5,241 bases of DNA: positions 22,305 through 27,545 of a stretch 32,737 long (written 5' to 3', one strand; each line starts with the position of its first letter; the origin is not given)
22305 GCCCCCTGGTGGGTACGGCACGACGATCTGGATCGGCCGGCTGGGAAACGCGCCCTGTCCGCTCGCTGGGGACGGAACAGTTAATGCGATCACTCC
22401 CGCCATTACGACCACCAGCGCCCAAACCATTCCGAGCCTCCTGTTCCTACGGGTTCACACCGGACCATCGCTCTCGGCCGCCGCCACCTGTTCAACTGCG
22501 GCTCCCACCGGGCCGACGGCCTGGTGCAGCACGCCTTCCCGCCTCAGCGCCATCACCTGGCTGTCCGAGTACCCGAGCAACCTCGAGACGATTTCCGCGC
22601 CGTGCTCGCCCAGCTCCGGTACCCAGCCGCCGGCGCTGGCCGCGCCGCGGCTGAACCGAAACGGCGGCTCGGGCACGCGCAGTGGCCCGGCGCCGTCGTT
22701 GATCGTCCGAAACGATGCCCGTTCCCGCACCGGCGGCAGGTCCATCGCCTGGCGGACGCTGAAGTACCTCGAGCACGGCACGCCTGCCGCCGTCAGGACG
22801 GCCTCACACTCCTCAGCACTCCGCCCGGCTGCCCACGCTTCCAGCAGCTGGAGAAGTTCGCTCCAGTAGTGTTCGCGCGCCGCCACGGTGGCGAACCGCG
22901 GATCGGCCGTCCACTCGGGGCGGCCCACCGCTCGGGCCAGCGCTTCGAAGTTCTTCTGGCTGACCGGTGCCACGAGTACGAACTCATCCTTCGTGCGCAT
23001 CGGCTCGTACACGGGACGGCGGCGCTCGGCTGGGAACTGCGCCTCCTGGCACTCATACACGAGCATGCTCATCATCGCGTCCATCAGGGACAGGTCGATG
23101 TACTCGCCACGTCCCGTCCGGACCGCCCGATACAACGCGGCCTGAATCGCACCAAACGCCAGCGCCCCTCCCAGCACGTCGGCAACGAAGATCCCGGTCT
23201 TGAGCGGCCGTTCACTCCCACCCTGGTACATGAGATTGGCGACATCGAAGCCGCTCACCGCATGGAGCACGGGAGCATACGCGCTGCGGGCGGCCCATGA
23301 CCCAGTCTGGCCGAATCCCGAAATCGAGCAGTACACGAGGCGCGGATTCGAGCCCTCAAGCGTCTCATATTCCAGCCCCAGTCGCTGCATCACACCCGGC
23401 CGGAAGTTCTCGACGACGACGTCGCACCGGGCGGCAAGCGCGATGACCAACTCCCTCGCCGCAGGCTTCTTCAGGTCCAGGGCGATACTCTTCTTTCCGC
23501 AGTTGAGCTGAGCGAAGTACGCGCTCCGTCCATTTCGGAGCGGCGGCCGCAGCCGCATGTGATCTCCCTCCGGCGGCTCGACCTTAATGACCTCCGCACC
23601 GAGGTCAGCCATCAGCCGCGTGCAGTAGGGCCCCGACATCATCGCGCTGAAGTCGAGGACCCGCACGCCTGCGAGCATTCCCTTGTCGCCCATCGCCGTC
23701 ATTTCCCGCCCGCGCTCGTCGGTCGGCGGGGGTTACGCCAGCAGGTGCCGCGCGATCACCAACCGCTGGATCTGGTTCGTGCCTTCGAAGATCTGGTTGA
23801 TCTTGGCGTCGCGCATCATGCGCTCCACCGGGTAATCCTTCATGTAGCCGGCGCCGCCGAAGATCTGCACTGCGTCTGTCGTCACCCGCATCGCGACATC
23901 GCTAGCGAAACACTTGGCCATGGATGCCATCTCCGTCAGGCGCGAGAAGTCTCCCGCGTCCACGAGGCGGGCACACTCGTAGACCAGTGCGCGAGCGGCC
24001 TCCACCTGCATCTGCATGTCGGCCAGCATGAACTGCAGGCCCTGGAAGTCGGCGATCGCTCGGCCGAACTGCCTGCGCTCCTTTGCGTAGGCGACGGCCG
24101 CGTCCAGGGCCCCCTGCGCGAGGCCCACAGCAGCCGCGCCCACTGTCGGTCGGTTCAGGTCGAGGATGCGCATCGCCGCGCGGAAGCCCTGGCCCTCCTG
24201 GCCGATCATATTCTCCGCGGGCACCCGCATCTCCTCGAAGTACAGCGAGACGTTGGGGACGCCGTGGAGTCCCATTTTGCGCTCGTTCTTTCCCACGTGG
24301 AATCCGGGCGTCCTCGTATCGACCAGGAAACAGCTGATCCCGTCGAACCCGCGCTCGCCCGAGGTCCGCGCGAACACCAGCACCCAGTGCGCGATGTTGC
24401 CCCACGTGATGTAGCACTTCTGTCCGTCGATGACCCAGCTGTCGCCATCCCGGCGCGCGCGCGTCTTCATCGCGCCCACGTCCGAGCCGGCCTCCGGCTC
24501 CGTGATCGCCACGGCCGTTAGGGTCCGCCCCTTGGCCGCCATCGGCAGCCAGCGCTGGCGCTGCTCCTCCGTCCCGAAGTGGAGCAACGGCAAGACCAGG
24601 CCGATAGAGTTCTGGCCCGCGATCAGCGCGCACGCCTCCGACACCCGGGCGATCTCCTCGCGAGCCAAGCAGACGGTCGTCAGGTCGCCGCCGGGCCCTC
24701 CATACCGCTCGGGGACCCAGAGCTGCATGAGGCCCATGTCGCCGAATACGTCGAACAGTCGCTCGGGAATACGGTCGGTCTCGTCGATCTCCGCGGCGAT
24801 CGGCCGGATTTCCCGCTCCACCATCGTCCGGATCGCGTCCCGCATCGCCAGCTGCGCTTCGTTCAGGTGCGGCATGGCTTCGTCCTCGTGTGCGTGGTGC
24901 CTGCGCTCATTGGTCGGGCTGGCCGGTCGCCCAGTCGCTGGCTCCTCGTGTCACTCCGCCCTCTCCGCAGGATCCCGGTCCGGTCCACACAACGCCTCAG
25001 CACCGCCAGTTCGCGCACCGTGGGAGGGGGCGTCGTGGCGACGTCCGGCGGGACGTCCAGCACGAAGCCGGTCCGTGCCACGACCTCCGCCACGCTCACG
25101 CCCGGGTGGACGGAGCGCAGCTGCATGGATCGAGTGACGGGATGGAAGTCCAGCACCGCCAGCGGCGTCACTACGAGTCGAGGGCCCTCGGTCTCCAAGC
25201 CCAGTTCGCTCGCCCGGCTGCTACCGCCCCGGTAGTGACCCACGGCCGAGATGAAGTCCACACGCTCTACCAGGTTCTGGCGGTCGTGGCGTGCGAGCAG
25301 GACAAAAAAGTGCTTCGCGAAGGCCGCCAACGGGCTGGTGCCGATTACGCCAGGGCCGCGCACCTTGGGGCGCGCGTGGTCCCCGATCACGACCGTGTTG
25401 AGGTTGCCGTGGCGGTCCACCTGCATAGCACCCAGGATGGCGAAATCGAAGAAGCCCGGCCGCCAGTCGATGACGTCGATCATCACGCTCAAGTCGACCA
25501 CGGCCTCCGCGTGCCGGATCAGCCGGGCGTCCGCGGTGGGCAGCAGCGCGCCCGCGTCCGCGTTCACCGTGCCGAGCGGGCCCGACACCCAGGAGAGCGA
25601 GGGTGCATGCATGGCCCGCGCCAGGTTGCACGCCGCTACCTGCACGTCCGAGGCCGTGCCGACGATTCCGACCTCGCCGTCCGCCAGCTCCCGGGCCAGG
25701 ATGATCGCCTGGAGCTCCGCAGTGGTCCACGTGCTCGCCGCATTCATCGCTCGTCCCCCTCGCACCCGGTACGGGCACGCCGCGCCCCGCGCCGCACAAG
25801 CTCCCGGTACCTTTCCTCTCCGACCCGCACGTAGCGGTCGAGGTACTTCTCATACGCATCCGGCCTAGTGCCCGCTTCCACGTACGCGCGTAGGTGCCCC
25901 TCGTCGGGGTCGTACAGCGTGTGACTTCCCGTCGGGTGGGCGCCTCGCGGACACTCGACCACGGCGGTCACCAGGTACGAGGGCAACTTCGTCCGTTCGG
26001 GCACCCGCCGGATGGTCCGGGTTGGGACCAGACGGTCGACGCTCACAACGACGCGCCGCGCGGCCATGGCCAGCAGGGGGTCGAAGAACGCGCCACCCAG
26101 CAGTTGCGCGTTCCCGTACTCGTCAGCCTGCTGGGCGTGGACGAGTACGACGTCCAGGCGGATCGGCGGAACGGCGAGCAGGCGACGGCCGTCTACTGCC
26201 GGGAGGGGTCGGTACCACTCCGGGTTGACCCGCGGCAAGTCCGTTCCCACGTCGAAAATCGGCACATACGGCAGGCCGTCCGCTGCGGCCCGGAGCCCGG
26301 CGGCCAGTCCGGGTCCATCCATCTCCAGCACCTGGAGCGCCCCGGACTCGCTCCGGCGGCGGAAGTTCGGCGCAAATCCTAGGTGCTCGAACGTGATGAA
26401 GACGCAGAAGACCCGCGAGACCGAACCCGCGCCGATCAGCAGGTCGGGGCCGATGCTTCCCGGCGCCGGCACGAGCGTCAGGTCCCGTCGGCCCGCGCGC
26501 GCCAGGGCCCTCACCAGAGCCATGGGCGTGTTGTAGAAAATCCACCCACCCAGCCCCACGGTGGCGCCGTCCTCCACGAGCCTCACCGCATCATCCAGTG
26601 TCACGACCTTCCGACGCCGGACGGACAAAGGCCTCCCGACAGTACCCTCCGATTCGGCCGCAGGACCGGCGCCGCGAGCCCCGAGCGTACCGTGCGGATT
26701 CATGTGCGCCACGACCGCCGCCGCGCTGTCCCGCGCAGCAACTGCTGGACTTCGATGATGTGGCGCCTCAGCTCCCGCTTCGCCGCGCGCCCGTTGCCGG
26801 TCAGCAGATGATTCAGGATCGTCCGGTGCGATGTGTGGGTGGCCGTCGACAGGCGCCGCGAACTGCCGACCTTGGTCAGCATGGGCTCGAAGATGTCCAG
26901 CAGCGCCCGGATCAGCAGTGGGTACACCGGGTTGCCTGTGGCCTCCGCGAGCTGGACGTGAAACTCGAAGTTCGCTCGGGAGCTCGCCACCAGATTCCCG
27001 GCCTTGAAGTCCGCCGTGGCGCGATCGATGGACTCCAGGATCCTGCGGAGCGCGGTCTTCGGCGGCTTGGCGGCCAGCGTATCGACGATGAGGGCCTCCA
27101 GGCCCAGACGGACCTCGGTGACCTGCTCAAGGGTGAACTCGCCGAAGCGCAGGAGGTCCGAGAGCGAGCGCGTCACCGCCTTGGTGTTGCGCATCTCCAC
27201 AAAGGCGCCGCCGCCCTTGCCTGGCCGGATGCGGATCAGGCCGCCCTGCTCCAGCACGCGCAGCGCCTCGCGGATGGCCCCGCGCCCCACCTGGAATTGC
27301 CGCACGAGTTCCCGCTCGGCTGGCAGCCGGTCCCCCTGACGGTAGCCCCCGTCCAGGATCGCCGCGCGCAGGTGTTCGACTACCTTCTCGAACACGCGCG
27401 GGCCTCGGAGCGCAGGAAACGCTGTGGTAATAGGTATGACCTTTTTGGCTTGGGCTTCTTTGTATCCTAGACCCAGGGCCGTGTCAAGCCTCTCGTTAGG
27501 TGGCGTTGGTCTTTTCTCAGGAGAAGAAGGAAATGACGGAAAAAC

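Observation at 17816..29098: An 11.2-kb island integrated in tRNA-Cys splits a Gly-Cys-Leu tRNA operon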

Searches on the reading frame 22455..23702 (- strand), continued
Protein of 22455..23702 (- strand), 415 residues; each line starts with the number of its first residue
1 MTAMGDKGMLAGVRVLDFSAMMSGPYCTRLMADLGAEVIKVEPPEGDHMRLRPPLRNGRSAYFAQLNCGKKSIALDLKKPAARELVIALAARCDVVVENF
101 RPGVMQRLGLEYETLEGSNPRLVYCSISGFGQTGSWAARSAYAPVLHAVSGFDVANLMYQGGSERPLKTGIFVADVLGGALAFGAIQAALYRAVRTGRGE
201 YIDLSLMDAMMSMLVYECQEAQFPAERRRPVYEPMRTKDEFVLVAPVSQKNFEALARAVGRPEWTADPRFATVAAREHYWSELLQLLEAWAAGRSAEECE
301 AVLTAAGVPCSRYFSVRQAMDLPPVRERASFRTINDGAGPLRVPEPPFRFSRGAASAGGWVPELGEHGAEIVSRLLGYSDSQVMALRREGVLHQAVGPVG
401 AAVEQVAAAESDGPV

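Call 71: find_encoding_contigs(protein=P0361, flank=10000, max_places=5)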
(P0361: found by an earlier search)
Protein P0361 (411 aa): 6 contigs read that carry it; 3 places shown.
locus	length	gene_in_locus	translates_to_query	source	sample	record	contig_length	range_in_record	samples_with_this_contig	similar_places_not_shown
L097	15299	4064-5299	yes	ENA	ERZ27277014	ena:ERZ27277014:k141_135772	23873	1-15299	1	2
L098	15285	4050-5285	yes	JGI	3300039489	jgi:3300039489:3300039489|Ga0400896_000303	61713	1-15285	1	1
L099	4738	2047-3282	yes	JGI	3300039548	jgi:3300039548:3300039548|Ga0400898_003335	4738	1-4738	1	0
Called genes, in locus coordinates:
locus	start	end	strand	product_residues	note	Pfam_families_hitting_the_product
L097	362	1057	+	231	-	PF00392:GntR, PF07729:FCD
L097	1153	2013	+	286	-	PF01144:CoA_trans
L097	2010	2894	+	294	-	PF01144:CoA_trans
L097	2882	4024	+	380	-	PF02771:Acyl-CoA_dh_N, PF02770:Acyl-CoA_dh_M, PF00441:Acyl-CoA_dh_1, PF08028:Acyl-CoA_dh_2, PF22924:ACOX_C_alpha1 (weak)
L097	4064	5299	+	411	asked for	PF02515:CoA_transf_3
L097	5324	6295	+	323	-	PF03401:TctC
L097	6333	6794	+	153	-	PF07331:TctB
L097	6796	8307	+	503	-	PF01970:TctA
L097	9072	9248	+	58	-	-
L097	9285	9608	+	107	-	-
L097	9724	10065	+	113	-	PF01844:HNH, PF14279:HNH_5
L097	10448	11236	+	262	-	PF01790:LGT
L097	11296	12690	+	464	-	PF01139:RtcB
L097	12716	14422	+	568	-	PF19864:Radical_SAM_N2, PF02310:B12-binding (faint), PF04055:Radical_SAM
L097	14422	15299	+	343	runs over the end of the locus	PF04055:Radical_SAM, PF06463:Mob_synth_C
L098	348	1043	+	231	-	PF00392:GntR, PF07729:FCD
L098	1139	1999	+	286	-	PF01144:CoA_trans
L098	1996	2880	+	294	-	PF01144:CoA_trans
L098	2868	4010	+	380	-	PF02771:Acyl-CoA_dh_N, PF02770:Acyl-CoA_dh_M, PF00441:Acyl-CoA_dh_1, PF08028:Acyl-CoA_dh_2, PF22924:ACOX_C_alpha1 (weak)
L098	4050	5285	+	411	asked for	PF02515:CoA_transf_3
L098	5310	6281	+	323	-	PF03401:TctC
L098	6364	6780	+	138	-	PF07331:TctB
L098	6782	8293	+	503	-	PF01970:TctA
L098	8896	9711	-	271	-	-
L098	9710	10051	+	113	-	PF01844:HNH, PF14279:HNH_5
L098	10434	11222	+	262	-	PF01790:LGT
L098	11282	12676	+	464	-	PF01139:RtcB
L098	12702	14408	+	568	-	PF19864:Radical_SAM_N2, PF02310:B12-binding (faint), PF04055:Radical_SAM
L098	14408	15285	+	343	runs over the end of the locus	PF04055:Radical_SAM, PF06463:Mob_synth_C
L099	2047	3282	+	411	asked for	PF02515:CoA_transf_3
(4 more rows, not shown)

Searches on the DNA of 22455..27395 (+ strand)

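Call 64: search_dna_similar(query=window:22455-27395:+, collection=plasmids, mode=distant, max_rows=10)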
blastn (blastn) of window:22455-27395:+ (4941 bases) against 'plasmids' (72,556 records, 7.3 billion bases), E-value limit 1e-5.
Records with a match: 605; places in all: 949; records where one place covers at least 80% of the query: 0.
Best place of each record, by identity: 80-90% 28; 60-80% 577.
By first word of the organism name: Ralstonia 134; Rhizobium 110; Sinorhizobium 62; Rhodococcus 22; Azospirillum 20; Pseudosulfitobacter 20; Paracoccus 15; Paraburkholderia 14; Cupriavidus 14; Burkholderia 13; and 74 more.
By predicted mobility (MOB-suite, as given by PLSDB): non-mobilizable 340; mobilizable 150; conjugative 115.
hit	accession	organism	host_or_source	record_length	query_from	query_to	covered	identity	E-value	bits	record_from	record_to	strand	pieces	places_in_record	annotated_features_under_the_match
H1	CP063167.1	Variovorax paradoxus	-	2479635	155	4147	49%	70.4%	0e+0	1037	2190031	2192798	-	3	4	CoA transferase | CoA transferase subunit A | 3-oxoadipate--succinyl-CoA transferase subunit B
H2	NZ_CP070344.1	Variovorax sp. PDNC026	cell culture,Plastic debris in ...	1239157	230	4144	40%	70.8%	2e-169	882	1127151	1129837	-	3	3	none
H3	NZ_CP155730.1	Sagittula stellata E-37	Pure Culture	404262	420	2335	37%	66.2%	5e-82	420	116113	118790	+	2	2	acyl-CoA dehydrogenase family protein | CoA transferase | SDR family oxidoreductase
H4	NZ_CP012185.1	Pseudonocardia sp. EC080619-01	Apterostigma dentigerum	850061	765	2337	32%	64.5%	2e-61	246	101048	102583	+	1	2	acyl-CoA dehydrogenase family protein | CoA transferase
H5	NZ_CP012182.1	Pseudonocardia sp. EC080610-09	Apterostigma dentigerum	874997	765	2337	32%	64.4%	9e-60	242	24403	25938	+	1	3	acyl-CoA dehydrogenase family protein | CoA transferase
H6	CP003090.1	Burkholderia sp. YI23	-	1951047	860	2352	29%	69.3%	1e-115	526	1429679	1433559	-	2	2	succinatesemialdehyde dehydrogenase | putative acyl-CoA dehydrogenase | putative enoyl-CoA hydratase/isomerase | Alpha-methylacyl-CoA racemase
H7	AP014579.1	Burkholderia sp. RPE67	Riptortus pedestris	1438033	858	2352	29%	69.1%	6e-113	510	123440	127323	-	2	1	succinatesemialdehyde dehydrogenase | putative acyl-coA dehydrogenase | putative enoyl-coA hydratase/isomerase | alpha-methylacyl-coA racemase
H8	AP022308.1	Burkholderia sp. SFA1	-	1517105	858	2352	29%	68.8%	3e-110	495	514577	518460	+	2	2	aldehyde dehydrogenase | acyl-CoA dehydrogenase | hypothetical protein | CoA transferase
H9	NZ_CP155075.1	Paraburkholderia sp. PREW-6R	single cell,Phlox subulata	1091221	1295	2289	20%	70.2%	3e-122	449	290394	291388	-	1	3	none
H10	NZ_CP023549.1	Rhodobacter sp. CZR27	cell culture,paddy soil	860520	1300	2124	17%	64.3%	1e-14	92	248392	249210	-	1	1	acyl-CoA dehydrogenase family protein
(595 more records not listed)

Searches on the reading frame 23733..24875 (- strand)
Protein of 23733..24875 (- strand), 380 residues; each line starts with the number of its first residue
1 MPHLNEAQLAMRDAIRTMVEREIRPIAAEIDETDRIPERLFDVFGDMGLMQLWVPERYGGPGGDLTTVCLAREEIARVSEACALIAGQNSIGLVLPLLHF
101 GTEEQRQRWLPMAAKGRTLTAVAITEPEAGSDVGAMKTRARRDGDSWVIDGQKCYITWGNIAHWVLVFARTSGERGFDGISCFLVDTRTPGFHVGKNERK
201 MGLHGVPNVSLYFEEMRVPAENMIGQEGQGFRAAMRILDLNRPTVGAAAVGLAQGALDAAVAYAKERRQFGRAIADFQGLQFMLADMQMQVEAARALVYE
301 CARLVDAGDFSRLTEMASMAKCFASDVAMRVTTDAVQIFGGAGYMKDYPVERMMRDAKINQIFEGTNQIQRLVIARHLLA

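Call 9: search_protein_families(library=pfam, proteins=[window:23733-24875:-], max_evalue=0.01)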
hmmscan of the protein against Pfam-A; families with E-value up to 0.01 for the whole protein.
window:23733-24875:- (380 aa): 5 families
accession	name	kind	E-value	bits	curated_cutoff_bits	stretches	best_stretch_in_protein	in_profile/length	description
PF00441.29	Acyl-CoA_dh_1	-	1.1e-52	178.6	22.4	1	228-379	1-150/150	Acyl-CoA dehydrogenase, C-terminal domain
PF02771.21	Acyl-CoA_dh_N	-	2.2e-30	105.8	22.9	1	6-116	2-112/113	Acyl-CoA dehydrogenase, N-terminal domain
PF02770.24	Acyl-CoA_dh_M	-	3.2e-27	95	33.3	1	121-215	1-96/97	Acyl-CoA dehydrogenase, middle domain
PF08028.16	Acyl-CoA_dh_2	-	2.7e-25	89.6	22.7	1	245-367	3-133/134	Acyl-CoA dehydrogenase, C-terminal domain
PF22924.1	ACOX_C_alpha1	-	2.4e-07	31.1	27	1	262-379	50-169/169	Acyl-CoA oxidase, C-alpha1 domain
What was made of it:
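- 23733..24875 (-): Acyl-CoA dehydrogenase. PF00441, PF02771 and PF02770 (call 9).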

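Call 29: search_protein_families(library=ncbifam, proteins=[window:23733-24875:-], max_evalue=0.001)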
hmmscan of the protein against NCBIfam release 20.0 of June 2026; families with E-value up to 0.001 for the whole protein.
window:23733-24875:- (380 aa): 23 families
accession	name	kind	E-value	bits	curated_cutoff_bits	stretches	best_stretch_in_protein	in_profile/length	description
NF042972.1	AcrlCoAredClosAcrC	equivalog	2.2e-127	424.8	640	1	4-379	5-377/378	acryloyl-CoA reductase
NF043006.1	CyhCrbnylCoADH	equivalog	2.7e-121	405.2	650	1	5-378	5-375/380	cyclohexane-1-carbonyl-CoA dehydrogenase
NF042439.1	SulpropCoADesulf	equivalog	2.2e-98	329.5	600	1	14-379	3-371/379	3-sulfinopropanoyl-CoA desulfinase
NF058590.1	AcCoDHFadEBacil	equivalog_domain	2.9e-90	303.5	600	1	4-379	21-411/586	acyl-CoA dehydrogenase FadE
NF045652.1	ProlPCPDhRedW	equivalog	1.2e-79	267.9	650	1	10-378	6-373/376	L-prolyl-[peptidyl-carrier protein] dehydrogenase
NF045552.1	GlutCoADH_Des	equivalog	1.4e-79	268.1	470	1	9-377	10-378/387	glutaryl-CoA dehydrogenase Acd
NF053553.1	prodigi_MBC_PigA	equivalog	2.1e-74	250.9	500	1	4-378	5-379/381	prodigiosin MBC biosynthesis dehydrogenase PigA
NF008997.0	PRK12341.1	equivalog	2.2e-71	240.9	537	1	6-379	7-377/382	acyl-CoA dehydrogenase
TIGR03207.1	cyc_hxne_CoA_dh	equivalog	5.6e-65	219.5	575.35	1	4-377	1-370/372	cyclohexanecarboxyl-CoA dehydrogenase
NF002885.1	PRK03354.1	equivalog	5e-61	206.8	540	1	4-378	5-373/378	crotonobetainyl-CoA dehydrogenase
NF052270.1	Staph_DH_FadE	equivalog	6.4e-57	193.1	600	1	4-378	21-393/400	acyl-CoA dehydrogenase FadE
NF007000.1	PRK09463.1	subfamily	4.4e-36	124.5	600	1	32-371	70-427/726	acyl-CoA dehydrogenase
NF049984.1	Rv1679_FadE16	equivalog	2.7e-33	115.7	600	1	24-366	13-353/371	Rv1679 family acyl-CoA dehydrogenase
TIGR03203.1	pimD_small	equivalog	5.1e-33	114.7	652.7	1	44-371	46-370/378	pimeloyl-CoA dehydrogenase small subunit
NF009586.0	PRK13026.1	subfamily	4.4e-32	111.3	608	1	32-345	105-434/777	acyl-CoA dehydrogenase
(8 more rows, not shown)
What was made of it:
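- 23733..24875 (-): No equivalog reaches its cut-off (call 29).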

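Call 30: find_encoding_contigs(protein=window:23733-24875:-, flank=10000, max_places=6)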
Protein window:23733-24875:- (380 aa): no gene with exactly this product is on record in the collection.

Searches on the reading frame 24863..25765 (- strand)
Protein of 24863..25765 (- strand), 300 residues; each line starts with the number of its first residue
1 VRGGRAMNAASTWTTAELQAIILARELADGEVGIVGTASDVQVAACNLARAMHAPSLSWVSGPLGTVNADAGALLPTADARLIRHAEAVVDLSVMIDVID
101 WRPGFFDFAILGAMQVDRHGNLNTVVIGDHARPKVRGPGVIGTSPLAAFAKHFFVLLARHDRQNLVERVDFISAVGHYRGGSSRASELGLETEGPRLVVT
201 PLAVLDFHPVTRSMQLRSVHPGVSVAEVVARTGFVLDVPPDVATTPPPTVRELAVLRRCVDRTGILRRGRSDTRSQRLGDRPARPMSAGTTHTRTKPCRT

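Call 9: search_protein_families(library=pfam, proteins=[window:24863-25765:-], max_evalue=0.01)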
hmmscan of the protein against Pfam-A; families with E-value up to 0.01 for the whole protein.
window:24863-25765:- (300 aa): 1 family
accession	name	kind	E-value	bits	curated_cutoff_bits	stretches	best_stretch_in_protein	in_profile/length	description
PF01144.29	CoA_trans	-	4e-14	53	23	1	105-230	100-216/217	Coenzyme A transferase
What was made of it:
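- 24863..25765 (-): CoA-transferase subunit (family I, B-like). PF01144 at 53 bits (call 9).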

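Call 29: search_protein_families(library=ncbifam, proteins=[window:24863-25765:-], max_evalue=0.001)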
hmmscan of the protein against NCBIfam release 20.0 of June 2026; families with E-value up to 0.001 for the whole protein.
window:24863-25765:- (300 aa): 1 family
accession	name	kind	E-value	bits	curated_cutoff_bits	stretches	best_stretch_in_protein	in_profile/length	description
TIGR02428.1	pcaJ_scoB_fam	subfamily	9.7e-06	25.1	243.55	1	102-162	91-146/207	3-oxoacid CoA-transferase subunit B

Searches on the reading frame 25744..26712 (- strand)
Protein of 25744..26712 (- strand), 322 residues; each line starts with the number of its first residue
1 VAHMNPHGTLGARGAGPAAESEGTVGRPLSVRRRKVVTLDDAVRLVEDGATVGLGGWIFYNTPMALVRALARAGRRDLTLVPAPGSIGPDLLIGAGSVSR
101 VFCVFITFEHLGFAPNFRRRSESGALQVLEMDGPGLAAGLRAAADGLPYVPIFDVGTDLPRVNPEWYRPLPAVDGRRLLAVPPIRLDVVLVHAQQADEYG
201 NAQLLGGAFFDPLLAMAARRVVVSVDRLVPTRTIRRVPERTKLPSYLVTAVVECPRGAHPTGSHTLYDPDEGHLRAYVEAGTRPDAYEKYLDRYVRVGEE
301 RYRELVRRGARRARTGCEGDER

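Call 9: search_protein_families(library=pfam, proteins=[window:25744-26712:-], max_evalue=0.01)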
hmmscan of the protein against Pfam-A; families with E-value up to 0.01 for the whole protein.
window:25744-26712:- (322 aa): 1 family
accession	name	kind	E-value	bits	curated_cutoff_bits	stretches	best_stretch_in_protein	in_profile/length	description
PF01144.29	CoA_trans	-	1.1e-31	110.4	23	1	38-253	3-216/217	Coenzyme A transferase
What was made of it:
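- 25744..26712 (-): CoA-transferase subunit (family I, A-like). PF01144 at 110 bits (call 9).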

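Call 29: search_protein_families(library=ncbifam, proteins=[window:25744-26712:-], max_evalue=0.001)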
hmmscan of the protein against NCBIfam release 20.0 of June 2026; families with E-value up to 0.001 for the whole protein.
window:25744-26712:- (322 aa): 2 families
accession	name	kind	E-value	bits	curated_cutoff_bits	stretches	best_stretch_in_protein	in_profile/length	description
TIGR02429.1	pcaI_scoA_fam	subfamily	5.9e-21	74.8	128.5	1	36-253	6-218/222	3-oxoacid CoA-transferase subunit A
NF007394.0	PRK09920.1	equivalog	8e-19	68.1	315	1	34-251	3-213/219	acetate CoA-transferase subunit alpha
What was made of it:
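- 25744..26712 (-): TIGR02429 at 75 bits, below its cut-off (call 29).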
